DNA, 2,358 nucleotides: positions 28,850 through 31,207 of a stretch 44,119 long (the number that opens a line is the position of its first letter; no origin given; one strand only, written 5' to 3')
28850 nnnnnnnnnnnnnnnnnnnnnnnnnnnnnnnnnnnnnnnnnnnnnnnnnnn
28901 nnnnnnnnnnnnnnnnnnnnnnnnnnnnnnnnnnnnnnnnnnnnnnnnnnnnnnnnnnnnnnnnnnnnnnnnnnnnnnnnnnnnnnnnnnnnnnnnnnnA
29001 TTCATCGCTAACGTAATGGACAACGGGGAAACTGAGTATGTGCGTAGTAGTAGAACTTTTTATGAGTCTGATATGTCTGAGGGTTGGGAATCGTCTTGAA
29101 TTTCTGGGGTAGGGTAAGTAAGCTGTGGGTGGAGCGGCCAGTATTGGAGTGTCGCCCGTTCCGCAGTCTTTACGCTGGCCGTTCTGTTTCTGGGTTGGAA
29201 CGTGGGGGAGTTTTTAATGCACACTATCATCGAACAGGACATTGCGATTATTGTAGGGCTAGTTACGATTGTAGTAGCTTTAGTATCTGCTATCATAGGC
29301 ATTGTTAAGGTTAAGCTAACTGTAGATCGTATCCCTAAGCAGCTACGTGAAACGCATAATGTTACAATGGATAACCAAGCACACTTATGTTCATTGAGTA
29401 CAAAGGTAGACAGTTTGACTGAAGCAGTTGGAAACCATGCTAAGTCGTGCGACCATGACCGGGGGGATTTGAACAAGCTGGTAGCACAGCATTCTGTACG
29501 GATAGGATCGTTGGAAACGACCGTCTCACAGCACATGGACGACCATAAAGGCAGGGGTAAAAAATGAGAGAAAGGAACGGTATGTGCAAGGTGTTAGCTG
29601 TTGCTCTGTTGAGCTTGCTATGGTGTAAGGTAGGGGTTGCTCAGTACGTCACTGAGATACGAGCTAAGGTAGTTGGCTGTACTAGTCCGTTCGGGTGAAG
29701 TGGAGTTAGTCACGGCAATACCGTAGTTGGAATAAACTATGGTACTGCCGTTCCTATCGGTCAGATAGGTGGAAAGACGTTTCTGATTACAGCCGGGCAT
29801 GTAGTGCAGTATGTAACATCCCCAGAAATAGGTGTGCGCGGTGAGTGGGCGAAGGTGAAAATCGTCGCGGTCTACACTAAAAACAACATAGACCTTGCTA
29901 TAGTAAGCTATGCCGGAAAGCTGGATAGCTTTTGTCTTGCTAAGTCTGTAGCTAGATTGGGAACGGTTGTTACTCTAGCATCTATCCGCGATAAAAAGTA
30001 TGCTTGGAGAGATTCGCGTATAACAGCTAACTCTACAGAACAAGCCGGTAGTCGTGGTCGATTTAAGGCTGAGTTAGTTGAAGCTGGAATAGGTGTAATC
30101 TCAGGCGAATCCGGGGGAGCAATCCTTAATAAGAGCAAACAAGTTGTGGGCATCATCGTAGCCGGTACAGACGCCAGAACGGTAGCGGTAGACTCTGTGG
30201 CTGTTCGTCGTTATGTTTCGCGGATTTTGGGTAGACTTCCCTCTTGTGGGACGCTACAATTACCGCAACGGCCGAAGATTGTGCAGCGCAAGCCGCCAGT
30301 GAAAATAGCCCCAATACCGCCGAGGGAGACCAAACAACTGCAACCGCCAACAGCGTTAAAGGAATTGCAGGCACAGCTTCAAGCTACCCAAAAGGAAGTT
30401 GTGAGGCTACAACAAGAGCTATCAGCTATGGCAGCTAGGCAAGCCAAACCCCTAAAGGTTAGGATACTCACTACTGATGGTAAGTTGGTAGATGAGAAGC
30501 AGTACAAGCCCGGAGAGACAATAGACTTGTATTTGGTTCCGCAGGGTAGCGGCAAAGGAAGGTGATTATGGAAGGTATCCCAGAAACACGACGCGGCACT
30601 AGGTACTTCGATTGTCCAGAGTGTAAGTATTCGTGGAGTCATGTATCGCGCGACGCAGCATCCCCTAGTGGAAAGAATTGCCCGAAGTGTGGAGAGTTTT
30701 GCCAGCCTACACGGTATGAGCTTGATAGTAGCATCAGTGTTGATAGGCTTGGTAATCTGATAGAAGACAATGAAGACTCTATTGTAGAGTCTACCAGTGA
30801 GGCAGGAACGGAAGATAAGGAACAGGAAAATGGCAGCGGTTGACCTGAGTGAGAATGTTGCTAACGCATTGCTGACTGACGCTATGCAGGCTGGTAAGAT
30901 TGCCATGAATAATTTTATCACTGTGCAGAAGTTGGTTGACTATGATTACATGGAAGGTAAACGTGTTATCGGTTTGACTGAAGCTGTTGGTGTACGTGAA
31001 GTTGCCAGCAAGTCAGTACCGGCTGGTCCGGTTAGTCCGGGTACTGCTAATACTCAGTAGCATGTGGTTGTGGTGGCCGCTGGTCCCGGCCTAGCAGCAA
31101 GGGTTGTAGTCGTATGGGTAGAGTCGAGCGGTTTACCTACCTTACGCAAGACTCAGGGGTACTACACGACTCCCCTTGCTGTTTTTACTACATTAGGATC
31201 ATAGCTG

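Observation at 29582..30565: Secreted trypsin-like serine protease whose catalytic domain is split by an in-frame TGA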

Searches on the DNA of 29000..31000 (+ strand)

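Call 9: search_dna_similar(query=window:29000-31000:+, collection=phages, mode=distant)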
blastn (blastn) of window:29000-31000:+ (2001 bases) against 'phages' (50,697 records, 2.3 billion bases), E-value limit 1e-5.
No match.
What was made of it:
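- Tried and rejected: blastn of 29000-31000 against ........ phages: no match (call 9).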

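Call 25: search_rna_families(source=window, start=29560, end=29860, threshold=evalue, max_evalue=10, show_alignments=3)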
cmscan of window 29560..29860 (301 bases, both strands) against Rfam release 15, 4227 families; matches with E-value up to 10: 1.
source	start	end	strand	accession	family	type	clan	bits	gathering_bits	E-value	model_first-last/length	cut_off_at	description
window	29707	29756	+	RF03299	mir-1000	Gene; miRNA;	-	12.8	50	7.5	16-57/72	no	mir-1000 microRNA precursor family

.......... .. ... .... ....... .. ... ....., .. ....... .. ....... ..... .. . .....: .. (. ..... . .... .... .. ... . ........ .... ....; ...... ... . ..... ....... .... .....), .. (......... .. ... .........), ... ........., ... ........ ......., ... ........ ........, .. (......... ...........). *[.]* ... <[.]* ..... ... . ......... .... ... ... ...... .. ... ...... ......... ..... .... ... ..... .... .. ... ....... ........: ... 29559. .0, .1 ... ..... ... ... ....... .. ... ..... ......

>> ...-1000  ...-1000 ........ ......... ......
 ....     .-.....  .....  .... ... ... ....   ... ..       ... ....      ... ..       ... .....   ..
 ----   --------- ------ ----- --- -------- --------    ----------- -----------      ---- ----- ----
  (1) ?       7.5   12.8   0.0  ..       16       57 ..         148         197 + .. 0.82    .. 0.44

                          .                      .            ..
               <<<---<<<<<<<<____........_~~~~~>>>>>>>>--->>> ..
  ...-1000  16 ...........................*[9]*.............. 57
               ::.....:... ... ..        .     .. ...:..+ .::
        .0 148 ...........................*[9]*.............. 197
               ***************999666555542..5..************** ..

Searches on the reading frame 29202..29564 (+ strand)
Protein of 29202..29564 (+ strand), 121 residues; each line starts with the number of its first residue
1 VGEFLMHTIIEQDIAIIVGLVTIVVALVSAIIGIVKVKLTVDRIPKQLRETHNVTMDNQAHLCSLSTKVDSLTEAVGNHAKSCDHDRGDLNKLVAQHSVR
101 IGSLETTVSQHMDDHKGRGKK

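Call 35: search_protein_families(library=phrogs, proteins=[window:29202-29564:+], max_evalue=0.01)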
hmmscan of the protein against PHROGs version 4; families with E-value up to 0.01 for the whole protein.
window:29202-29564:+ (121 aa): 4 families
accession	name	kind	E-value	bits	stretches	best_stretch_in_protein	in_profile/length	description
phrog_1009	-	unknown function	0.00076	20.5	1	7-113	1-90/103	-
phrog_18008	-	unknown function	0.0028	18.9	1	16-92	24-102/110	-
phrog_3534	-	unknown function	0.0043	18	1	12-115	10-111/117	-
phrog_1863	-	unknown function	0.0071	17.2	0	16-72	3-56/97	-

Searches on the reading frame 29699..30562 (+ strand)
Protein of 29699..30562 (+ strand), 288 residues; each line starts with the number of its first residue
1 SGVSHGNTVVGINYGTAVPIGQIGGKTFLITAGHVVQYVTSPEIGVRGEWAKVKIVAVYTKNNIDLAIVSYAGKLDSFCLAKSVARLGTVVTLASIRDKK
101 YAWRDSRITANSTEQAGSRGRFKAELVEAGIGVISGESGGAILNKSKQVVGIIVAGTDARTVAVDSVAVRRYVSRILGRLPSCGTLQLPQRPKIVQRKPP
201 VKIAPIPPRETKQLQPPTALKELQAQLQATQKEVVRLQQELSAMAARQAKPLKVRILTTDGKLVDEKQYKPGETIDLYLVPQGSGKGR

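Call 13: find_related_loci(query=window:29699-30562:+, collection=viral_contigs, flank=10000)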
Query seq(288 aa) (288 aa) in viral_contigs; peptide patterns used: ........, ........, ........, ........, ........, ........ (x = any residue, [..] = any of these).
30 stretches matched a pattern, but none encodes a relative of the query by tblastn (E <= 1e-3).

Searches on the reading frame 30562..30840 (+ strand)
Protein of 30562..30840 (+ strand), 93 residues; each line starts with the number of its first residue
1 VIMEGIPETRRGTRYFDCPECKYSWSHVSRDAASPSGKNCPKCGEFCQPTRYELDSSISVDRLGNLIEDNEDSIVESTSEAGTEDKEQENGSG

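Call 35: search_protein_families(library=phrogs, proteins=[window:30562-30840:+], max_evalue=0.01)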
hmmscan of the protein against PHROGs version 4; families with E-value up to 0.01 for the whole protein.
window:30562-30840:+ (93 aa): 1 family
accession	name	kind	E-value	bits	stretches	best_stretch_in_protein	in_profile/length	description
phrog_8470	-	unknown function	0.0018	18.2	1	8-50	78-122/567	-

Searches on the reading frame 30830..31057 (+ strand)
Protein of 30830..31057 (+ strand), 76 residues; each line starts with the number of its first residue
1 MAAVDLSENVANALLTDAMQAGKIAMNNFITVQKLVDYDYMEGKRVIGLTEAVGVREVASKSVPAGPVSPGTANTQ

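Call 109: find_related_loci(query=window:30830-31057:+, collection=genome_contigs, flank=10000)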
Query seq(76 aa) (76 aa) in genome_contigs; peptide patterns used: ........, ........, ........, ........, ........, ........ (x = any residue, [..] = any of these).
532 stretches matched a pattern; 2 encode a relative of the query (tblastn E <= 1e-3); 2 distinct loci.
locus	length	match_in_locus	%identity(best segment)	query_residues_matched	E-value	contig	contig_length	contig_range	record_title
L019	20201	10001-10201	69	1-67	3e-29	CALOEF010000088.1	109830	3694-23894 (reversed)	MAG: uncultured Planctomycetaceae bacterium isolate LOGT_bin.0230 genome assembly, contig: contig_82444, whole genome sh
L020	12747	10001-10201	69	1-67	3e-29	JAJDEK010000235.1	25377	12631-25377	MAG: Planctomycetaceae bacterium isolate OFTM93 OFTM93_234, whole genome shotgun sequence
